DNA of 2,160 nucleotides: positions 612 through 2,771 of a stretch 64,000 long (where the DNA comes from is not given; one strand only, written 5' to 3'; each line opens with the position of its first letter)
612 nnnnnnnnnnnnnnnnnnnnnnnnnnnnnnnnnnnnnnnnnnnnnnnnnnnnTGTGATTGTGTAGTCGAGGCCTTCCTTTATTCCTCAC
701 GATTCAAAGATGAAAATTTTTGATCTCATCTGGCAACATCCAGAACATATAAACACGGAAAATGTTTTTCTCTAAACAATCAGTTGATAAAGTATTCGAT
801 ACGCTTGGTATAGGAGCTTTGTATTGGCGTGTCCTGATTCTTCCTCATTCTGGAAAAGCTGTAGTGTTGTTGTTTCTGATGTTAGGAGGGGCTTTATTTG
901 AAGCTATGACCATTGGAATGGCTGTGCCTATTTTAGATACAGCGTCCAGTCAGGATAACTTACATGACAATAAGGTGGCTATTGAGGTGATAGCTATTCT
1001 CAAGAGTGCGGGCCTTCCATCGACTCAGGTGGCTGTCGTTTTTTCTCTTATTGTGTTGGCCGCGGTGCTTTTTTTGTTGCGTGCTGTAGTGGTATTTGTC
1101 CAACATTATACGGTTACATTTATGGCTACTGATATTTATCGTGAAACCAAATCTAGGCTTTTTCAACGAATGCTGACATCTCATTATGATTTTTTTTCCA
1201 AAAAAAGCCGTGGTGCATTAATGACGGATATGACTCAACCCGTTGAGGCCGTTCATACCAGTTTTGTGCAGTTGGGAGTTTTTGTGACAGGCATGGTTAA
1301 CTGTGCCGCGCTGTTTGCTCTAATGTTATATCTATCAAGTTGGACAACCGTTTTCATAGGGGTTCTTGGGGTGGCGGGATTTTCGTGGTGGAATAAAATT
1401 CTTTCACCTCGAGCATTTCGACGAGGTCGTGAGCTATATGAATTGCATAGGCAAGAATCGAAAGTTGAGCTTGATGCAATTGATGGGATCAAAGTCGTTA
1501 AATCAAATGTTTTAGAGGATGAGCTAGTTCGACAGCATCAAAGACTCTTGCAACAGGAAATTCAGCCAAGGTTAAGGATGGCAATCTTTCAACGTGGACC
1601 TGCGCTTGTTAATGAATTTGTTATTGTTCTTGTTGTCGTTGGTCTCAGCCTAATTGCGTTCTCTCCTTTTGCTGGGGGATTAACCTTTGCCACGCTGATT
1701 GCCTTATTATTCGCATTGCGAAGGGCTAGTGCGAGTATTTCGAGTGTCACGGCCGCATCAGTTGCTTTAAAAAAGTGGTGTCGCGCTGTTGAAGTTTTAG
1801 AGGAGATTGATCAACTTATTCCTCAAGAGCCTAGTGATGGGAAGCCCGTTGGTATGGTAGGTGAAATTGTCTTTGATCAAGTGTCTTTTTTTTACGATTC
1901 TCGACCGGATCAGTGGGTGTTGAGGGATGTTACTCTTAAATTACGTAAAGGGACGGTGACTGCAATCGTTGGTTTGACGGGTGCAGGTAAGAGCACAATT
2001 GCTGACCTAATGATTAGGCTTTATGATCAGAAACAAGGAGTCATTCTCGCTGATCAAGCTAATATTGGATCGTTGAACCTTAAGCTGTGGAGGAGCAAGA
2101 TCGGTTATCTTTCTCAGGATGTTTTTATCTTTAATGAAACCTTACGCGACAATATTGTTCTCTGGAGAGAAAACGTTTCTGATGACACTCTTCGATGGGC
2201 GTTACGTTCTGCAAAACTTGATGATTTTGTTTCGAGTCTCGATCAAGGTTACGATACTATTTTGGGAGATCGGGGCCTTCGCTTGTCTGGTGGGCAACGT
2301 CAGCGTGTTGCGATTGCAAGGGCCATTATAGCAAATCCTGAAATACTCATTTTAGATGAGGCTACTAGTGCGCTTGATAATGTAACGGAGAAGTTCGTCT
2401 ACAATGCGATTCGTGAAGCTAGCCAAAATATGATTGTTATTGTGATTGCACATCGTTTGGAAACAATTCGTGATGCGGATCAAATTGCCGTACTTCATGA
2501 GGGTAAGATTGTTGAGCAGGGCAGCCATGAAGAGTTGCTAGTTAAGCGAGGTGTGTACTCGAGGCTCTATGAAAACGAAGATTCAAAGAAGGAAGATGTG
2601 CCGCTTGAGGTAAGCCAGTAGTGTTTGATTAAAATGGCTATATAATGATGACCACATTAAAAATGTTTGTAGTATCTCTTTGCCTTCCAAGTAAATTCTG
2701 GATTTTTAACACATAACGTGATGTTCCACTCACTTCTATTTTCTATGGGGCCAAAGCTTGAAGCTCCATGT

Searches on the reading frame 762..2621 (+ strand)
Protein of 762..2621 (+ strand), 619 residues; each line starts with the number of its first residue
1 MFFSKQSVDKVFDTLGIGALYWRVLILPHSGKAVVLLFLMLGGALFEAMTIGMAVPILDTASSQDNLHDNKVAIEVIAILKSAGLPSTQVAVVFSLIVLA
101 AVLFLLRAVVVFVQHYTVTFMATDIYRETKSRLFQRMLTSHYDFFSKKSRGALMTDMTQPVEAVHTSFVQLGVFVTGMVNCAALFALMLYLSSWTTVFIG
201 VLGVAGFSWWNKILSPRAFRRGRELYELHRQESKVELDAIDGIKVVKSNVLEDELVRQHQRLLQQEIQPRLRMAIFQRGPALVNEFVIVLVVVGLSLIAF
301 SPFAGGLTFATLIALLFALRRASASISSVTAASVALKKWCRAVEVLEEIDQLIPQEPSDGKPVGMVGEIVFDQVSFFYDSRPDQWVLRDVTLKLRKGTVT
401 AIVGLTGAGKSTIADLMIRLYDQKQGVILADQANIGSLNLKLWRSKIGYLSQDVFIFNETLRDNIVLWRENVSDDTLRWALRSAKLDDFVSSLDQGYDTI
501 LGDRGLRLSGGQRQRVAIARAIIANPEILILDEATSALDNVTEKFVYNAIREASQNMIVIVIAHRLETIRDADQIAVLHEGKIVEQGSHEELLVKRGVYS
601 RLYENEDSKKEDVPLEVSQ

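Call 64: find_encoding_contigs(protein=P0139, flank=10000, max_places=5)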
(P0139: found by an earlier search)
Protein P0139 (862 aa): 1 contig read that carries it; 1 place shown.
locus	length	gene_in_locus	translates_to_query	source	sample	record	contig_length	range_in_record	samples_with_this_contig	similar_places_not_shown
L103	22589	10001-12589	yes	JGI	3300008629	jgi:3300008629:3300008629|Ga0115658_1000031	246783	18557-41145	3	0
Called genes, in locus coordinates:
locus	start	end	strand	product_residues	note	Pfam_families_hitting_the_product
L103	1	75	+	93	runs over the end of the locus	-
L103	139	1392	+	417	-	PF08529:NusA_N, PF13184:KH_NusA_1st, PF26594:KH_NusA_2nd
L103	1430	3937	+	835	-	PF04760:IF2_N, PF00009:GTP_EFTU, PF00071:Ras (weak), PF01926:MMR_HSR1, PF22042:EF-G_D2, PF03144:GTP_EFTU_D2 (faint), PF11987:IF-2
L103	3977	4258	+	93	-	PF04456:DUF503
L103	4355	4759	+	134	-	PF02033:RBFA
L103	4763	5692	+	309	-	PF01509:TruB_N, PF16198:TruB_C_2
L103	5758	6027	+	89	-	PF00312:Ribosomal_S15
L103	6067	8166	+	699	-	PF01138:RNase_PH, PF03725:RNase_PH_C, PF03726:PNPase, PF01138:RNase_PH, PF00013:KH_1, PF00575:S1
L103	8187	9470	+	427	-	PF00675:Peptidase_M16, PF05193:Peptidase_M16_C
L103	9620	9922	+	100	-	PF00216:Bac_DNA_binding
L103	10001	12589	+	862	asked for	PF02463:SMC_N (faint), PF03193:RsgA_GTPase (faint), PF13175:AAA_15 (faint), PF13191:AAA_16 (faint), PF13476:AAA_23 (faint), PF13555:AAA_29 (faint), PF17760:UvrA_inter, PF00005:ABC_tran (weak), +2 more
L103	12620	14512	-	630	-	PF13727:CoA_binding_3, PF01073:3Beta_HSD, PF01370:Epimerase, PF02719:Polysacc_synt_2, PF04321:RmlD_sub_bind, PF13460:NAD_binding_10 (weak), PF16363:GDP_Man_Dehyd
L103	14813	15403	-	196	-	PF02397:Bac_transf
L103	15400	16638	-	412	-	PF00155:Aminotran_1_2, PF01041:DegT_DnrJ_EryC1, PF01053:Cys_Met_Meta_PP, PF01212:Beta_elim_lyase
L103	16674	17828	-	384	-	PF01041:DegT_DnrJ_EryC1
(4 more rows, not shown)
